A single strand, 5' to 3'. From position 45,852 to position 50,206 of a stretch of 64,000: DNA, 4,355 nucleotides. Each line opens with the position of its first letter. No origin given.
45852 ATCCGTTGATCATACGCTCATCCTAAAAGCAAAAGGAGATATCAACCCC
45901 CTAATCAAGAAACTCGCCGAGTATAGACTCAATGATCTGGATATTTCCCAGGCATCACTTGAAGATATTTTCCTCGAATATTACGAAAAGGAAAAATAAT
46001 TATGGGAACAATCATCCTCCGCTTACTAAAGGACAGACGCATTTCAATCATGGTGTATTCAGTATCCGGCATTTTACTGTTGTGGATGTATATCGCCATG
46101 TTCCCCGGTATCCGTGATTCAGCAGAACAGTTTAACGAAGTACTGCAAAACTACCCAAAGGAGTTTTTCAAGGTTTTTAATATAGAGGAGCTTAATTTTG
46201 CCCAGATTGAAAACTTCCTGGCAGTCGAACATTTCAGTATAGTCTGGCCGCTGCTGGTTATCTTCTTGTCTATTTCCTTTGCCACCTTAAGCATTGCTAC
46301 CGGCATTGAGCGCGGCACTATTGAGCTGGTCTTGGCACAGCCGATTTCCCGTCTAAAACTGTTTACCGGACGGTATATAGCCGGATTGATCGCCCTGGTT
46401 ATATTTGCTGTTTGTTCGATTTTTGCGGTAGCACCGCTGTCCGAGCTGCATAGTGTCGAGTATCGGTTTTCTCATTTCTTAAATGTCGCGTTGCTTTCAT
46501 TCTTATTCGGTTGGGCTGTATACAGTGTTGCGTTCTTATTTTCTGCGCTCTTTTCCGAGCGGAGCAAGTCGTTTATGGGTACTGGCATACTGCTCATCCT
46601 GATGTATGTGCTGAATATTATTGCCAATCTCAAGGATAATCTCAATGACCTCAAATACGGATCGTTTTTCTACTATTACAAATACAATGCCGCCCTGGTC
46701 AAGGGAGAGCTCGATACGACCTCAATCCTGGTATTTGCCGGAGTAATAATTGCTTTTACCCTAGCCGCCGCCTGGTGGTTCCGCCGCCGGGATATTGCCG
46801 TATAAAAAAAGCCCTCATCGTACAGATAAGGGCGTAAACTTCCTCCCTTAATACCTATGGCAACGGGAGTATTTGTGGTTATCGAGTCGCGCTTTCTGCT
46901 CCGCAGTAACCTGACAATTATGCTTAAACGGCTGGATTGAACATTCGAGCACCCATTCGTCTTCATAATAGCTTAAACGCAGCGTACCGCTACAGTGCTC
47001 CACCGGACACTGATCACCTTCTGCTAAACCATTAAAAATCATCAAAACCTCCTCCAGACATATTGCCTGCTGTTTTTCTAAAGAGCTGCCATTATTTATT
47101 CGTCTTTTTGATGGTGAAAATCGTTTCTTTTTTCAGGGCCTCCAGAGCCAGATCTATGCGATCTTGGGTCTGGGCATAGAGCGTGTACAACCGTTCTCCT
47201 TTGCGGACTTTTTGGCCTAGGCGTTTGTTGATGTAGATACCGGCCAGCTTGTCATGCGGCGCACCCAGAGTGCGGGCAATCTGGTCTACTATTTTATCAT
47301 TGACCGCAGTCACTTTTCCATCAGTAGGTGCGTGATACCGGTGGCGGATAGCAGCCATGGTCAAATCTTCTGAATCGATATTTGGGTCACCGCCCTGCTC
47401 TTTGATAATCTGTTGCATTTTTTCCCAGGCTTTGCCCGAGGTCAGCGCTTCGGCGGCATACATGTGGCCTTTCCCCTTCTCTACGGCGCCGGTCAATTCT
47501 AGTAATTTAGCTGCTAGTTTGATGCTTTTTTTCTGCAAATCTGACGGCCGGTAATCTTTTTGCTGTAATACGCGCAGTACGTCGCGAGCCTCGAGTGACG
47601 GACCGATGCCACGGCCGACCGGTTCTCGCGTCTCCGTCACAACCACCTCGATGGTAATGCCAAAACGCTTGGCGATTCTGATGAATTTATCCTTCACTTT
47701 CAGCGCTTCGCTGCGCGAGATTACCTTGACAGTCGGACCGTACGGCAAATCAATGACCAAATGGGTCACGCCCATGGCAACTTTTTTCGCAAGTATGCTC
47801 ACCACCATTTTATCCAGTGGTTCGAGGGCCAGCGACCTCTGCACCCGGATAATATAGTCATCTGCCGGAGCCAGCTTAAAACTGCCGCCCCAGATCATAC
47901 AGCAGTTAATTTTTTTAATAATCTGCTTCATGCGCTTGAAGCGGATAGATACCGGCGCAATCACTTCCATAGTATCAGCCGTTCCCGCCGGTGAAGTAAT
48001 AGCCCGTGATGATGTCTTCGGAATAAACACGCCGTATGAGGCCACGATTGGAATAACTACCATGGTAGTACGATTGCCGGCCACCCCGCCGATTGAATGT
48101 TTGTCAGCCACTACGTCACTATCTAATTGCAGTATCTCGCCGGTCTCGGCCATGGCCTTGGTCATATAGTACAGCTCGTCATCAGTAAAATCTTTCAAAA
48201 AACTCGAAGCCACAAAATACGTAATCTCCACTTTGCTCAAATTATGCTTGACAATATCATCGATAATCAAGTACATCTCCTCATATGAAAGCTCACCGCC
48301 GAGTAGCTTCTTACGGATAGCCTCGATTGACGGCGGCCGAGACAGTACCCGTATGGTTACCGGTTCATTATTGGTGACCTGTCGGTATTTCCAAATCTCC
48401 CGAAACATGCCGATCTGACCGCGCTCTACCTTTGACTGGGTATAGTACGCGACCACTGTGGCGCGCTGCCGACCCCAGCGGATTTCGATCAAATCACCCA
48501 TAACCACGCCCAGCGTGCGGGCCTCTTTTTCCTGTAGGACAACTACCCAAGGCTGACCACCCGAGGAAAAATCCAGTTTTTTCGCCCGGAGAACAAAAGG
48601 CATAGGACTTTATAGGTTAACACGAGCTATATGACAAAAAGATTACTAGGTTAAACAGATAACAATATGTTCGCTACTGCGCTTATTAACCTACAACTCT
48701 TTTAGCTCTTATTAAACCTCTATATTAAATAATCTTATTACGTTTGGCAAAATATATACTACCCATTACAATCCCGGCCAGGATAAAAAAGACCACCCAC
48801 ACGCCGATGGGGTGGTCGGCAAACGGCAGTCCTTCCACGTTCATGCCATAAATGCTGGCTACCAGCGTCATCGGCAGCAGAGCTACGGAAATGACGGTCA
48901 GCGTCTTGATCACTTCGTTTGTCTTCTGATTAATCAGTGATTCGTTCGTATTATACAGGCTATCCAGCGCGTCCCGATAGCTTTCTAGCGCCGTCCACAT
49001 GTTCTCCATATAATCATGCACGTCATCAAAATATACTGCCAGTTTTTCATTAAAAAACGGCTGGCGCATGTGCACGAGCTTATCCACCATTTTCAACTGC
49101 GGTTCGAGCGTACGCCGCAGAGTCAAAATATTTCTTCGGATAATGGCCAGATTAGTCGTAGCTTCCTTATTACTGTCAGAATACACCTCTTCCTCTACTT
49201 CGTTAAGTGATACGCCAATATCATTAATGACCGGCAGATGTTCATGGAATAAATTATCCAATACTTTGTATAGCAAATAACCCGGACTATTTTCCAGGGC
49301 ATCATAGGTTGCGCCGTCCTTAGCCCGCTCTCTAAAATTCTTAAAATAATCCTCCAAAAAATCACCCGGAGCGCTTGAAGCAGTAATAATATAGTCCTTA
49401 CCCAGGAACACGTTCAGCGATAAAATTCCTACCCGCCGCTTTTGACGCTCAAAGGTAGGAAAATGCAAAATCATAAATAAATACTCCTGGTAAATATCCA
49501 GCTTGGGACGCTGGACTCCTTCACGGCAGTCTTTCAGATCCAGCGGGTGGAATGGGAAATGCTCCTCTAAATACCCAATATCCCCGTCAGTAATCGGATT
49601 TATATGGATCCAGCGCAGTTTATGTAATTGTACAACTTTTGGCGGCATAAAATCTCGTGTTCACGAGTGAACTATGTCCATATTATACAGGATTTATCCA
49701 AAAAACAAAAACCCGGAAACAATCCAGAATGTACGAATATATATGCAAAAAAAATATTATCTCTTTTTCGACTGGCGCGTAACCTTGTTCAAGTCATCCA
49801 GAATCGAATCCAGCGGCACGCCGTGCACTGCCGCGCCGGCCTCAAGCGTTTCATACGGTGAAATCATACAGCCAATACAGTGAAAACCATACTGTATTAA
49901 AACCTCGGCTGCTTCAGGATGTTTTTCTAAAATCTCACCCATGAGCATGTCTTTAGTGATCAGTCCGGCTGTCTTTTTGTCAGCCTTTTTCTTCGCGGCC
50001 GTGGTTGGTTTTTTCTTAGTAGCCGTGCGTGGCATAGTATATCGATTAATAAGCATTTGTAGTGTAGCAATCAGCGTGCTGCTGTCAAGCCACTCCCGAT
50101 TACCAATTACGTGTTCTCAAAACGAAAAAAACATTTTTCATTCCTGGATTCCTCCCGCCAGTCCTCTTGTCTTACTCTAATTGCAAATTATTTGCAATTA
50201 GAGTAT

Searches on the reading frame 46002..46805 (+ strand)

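Call 74: search_protein_families(library=pfam, proteins=[window:46002-46805:+], max_evalue=0.001)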
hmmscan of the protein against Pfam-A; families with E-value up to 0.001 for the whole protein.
window:46002-46805:+ (267 aa): 2 families
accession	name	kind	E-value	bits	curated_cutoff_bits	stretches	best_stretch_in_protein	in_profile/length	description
PF12679.13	ABC2_membrane_2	-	9.6e-15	55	27.2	1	11-265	10-283/283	ABC-2 family transporter protein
PF12698.13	ABC2_membrane_3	-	1.1e-05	25.2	31.6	1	81-256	167-344/347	ABC-2 family transporter protein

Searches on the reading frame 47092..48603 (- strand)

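Call 3: search_protein_families(library=pfam, proteins=[window:47092-48603:-])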
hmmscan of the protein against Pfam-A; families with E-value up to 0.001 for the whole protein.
window:47092-48603:- (503 aa): 3 families
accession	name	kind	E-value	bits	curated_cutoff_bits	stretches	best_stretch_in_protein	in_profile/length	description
PF00591.27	Glycos_transf_3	-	7.9e-13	49.1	27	1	164-392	3-252/253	Glycosyl transferase family, a/b domain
PF02885.22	Glycos_trans_3N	-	1.1e-12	47.9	26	1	94-155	2-63/63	Glycosyl transferase family, helical bundle domain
PF07831.19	PYNP_C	-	1.6e-11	44.1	27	1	431-493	2-71/75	Pyrimidine nucleoside phosphorylase C-terminal domain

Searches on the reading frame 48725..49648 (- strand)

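Call 3: search_protein_families(library=pfam, proteins=[window:48725-49648:-])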
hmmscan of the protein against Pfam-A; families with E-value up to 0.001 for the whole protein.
window:48725-49648:- (307 aa): 2 families
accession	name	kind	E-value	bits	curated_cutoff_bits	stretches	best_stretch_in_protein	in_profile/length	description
PF01544.23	CorA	-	3e-61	207.8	27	1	10-303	3-292/292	CorA-like Mg2+ transporter protein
PF20990.2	DUF2207_C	-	0.00066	19.9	33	1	184-298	69-186/247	Predicted membrane protein (DUF2207) C-terminal domain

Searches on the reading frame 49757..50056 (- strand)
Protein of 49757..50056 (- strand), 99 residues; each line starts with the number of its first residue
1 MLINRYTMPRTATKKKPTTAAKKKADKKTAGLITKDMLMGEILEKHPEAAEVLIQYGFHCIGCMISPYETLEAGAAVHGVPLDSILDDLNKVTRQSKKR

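Call 3: search_protein_families(library=pfam, proteins=[window:49757-50056:-])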
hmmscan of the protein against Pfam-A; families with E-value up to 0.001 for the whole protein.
window:49757-50056:- (99 aa): 1 family
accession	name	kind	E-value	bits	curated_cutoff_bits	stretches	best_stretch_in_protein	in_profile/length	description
PF08984.16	DUF1858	-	5.4e-22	78.1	32.2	1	33-85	1-58/59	Domain of unknown function (DUF1858)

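Call 32: search_protein_families(library=ncbifam, proteins=[window:49757-50035:-], max_evalue=0.001)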
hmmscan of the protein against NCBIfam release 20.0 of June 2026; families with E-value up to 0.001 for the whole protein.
window:49757-50035:- (92 aa): 1 family
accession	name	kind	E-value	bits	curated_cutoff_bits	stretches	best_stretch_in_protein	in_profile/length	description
TIGR03980.1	prismane_assoc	subfamily_domain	2.1e-24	85.3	44.95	1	26-83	1-58/58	hybrid cluster protein-associated redox disulfide domain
